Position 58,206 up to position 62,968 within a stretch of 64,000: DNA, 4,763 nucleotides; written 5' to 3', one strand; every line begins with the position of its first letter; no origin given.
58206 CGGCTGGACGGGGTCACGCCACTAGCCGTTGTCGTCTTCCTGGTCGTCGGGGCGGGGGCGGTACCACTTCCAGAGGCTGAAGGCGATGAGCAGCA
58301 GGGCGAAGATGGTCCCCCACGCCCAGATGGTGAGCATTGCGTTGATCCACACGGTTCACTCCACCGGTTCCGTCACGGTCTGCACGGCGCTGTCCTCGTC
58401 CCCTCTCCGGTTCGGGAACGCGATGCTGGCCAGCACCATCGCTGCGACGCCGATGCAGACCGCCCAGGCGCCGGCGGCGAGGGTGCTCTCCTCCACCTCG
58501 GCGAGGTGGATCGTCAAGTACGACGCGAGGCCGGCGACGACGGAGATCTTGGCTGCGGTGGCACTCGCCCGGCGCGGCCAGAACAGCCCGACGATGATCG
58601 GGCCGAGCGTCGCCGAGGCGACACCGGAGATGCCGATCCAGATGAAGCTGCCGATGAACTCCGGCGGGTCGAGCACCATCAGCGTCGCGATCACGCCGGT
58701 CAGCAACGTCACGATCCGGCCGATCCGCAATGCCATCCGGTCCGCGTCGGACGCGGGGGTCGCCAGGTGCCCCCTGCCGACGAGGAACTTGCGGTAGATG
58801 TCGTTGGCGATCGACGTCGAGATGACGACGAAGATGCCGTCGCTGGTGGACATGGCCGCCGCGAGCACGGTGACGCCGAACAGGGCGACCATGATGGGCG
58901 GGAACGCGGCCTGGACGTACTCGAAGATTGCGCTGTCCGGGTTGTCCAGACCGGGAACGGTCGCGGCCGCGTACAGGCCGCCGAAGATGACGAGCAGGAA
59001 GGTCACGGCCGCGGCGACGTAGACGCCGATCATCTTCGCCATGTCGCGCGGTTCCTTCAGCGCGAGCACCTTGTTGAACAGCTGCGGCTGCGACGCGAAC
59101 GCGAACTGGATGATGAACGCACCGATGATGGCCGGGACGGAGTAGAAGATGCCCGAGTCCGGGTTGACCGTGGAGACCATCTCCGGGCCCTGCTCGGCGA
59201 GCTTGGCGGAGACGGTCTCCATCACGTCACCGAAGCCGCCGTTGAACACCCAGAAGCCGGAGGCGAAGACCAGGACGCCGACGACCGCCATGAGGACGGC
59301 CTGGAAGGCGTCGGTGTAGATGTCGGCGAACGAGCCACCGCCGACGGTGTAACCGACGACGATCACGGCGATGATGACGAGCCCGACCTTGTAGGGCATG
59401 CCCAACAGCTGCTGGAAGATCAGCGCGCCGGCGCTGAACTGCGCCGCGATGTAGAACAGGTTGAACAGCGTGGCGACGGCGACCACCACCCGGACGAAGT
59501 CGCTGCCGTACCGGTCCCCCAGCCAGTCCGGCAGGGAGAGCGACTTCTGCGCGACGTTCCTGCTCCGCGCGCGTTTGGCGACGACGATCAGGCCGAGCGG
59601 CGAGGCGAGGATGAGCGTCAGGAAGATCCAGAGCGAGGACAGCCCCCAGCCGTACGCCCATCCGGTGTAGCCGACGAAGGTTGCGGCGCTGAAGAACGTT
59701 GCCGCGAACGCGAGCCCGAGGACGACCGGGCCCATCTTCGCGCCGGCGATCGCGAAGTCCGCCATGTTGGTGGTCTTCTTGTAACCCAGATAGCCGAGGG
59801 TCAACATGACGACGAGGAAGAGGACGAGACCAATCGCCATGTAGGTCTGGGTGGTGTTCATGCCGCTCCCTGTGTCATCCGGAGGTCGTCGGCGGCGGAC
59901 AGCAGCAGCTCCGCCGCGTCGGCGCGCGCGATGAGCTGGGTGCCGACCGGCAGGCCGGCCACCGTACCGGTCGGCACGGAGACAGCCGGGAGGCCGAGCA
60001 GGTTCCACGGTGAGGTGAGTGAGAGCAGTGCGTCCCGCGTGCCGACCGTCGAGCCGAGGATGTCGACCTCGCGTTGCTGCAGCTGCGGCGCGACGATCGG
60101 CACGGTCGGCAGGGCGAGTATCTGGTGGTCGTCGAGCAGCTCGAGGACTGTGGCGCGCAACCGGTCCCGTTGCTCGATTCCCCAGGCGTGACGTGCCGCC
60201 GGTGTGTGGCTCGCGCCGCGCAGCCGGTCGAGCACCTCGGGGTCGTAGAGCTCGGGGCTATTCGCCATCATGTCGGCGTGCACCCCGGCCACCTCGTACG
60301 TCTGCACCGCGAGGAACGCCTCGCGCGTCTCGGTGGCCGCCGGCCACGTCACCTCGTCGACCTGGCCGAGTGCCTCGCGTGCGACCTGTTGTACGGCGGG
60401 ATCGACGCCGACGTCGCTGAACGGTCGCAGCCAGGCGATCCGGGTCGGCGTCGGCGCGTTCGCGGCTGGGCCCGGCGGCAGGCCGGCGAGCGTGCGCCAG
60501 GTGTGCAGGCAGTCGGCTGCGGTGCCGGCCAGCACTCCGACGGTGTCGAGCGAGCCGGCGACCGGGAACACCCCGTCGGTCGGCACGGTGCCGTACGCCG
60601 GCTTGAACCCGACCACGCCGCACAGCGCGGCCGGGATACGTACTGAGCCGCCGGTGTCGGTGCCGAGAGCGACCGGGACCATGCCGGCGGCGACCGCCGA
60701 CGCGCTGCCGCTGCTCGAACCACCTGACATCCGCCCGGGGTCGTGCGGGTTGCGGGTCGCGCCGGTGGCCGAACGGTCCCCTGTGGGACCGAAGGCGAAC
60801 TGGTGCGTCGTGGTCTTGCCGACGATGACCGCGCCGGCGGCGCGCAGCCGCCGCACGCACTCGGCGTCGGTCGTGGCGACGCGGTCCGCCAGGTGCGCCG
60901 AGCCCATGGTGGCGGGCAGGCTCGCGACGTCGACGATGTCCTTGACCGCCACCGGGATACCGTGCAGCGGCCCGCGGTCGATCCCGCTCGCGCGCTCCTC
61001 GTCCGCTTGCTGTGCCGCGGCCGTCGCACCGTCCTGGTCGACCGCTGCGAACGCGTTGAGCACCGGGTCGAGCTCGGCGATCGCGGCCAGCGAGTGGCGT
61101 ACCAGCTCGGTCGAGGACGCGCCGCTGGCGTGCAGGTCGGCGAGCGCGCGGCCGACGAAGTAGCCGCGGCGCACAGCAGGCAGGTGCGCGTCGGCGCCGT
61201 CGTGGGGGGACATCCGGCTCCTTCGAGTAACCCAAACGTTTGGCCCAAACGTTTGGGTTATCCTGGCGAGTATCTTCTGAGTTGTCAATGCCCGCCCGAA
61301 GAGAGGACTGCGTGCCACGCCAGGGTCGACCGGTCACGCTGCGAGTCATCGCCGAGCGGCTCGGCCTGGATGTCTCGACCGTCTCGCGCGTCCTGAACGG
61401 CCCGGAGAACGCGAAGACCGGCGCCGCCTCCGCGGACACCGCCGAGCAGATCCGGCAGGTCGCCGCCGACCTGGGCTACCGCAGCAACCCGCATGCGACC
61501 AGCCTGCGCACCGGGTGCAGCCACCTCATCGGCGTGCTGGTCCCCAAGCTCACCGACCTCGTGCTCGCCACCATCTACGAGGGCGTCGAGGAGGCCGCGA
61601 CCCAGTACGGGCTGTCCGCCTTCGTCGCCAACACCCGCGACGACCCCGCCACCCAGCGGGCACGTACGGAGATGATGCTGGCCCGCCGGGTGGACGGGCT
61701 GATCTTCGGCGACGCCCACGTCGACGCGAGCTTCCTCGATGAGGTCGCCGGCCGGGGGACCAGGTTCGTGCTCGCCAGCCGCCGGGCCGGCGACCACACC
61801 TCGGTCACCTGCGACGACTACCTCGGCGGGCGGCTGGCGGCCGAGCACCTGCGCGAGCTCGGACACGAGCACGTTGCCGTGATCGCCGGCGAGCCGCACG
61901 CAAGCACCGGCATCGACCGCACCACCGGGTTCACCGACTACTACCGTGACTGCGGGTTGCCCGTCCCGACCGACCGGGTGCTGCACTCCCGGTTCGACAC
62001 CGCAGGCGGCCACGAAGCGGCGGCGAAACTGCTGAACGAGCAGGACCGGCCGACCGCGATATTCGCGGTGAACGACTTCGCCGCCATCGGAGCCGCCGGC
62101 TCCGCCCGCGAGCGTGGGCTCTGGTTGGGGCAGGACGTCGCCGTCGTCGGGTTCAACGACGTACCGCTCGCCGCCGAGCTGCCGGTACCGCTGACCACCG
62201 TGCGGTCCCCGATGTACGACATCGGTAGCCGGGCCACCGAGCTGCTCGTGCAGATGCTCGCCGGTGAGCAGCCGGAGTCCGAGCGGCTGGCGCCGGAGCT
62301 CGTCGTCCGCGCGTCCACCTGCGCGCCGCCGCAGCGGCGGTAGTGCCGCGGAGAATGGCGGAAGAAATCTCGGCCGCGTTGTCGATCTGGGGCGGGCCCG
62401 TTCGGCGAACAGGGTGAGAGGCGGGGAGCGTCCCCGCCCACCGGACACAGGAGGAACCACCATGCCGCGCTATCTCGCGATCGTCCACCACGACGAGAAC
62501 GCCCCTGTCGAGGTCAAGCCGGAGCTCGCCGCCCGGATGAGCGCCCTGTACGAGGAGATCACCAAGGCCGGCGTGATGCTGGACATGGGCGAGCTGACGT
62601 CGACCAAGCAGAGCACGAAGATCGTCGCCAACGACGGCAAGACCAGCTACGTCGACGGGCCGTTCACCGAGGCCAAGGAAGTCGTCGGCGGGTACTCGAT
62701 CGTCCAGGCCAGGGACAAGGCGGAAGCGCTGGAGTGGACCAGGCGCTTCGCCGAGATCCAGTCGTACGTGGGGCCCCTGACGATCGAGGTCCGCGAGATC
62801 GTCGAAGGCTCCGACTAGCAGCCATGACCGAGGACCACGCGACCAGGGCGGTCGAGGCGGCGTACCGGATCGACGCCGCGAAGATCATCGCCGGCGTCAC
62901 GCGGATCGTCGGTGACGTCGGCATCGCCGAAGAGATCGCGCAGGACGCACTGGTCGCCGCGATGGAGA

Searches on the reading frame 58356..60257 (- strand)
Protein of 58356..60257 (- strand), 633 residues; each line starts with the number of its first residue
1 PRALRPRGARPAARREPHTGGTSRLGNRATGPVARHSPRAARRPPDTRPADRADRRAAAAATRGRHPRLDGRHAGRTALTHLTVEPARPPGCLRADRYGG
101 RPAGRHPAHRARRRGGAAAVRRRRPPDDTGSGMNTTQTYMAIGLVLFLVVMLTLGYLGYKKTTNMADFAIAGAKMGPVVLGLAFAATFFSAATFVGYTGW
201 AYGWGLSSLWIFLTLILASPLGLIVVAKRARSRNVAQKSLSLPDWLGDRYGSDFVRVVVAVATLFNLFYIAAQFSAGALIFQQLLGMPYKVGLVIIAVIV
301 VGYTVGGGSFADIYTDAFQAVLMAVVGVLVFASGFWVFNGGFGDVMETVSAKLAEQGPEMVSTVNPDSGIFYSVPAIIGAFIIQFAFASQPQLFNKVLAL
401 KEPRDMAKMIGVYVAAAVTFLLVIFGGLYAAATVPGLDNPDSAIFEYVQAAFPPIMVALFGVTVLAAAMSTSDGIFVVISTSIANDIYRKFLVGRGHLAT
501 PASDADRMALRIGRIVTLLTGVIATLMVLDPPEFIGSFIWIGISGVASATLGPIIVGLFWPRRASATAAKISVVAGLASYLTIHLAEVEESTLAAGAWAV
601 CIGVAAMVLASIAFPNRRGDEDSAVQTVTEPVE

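Call 68: search_protein_families(library=pfam, proteins=[window:58356-60257:-], max_evalue=0.00001)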
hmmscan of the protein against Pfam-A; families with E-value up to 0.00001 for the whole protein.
window:58356-60257:- (633 aa): 1 family
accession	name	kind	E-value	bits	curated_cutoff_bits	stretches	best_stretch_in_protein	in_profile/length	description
PF00474.23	SSF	-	3.7e-46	158.3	22.8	1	168-566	1-397/406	Sodium:solute symporter family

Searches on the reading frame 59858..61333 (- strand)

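Call 68: search_protein_families(library=pfam, proteins=[window:59858-61333:-], max_evalue=0.00001)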
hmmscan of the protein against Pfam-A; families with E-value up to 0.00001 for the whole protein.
window:59858-61333:- (491 aa): 1 family
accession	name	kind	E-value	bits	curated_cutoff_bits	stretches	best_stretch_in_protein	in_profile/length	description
PF01425.27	Amidase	-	4.2e-94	316.5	27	1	76-477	1-444/445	Amidase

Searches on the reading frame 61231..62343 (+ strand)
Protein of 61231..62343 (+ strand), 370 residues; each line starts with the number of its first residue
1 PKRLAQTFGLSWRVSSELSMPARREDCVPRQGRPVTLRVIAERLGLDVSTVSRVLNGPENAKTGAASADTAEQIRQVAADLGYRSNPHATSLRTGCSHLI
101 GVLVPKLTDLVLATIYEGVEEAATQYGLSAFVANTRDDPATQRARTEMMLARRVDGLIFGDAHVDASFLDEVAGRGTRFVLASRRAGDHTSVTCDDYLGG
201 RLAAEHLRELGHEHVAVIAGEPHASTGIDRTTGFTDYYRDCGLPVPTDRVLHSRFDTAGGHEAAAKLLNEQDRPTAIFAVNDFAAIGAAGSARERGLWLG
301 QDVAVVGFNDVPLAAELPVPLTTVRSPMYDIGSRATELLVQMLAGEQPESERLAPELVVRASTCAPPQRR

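Call 68: search_protein_families(library=pfam, proteins=[window:61231-62343:+], max_evalue=0.00001)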
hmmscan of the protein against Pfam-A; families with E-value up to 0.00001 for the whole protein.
window:61231-62343:+ (370 aa): 4 families
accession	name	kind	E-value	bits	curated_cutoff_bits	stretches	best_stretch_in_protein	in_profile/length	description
PF13377.12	Peripla_BP_3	-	1.2e-32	113.7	26.5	1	204-363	1-167/167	Periplasmic binding protein-like domain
PF00532.27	Peripla_BP_1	-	9.5e-31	107.7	22.2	1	98-349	2-267/281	Periplasmic binding proteins and sugar binding domain of LacI family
PF13407.12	Peripla_BP_4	-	1.3e-17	64.7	35.1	1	100-346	1-257/258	Periplasmic binding protein domain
PF00356.27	LacI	-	1.6e-06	28.2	27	1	36-86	1-46/46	Bacterial regulatory proteins, lacI family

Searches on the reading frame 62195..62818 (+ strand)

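Call 68: search_protein_families(library=pfam, proteins=[window:62195-62818:+], max_evalue=0.00001)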
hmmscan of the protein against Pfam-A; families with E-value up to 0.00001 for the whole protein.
window:62195-62818:+ (207 aa): 1 family
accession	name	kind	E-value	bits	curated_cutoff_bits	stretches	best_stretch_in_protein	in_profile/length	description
PF03795.20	YCII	-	2.8e-12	47.4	24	1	93-190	3-83/95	YCII-related domain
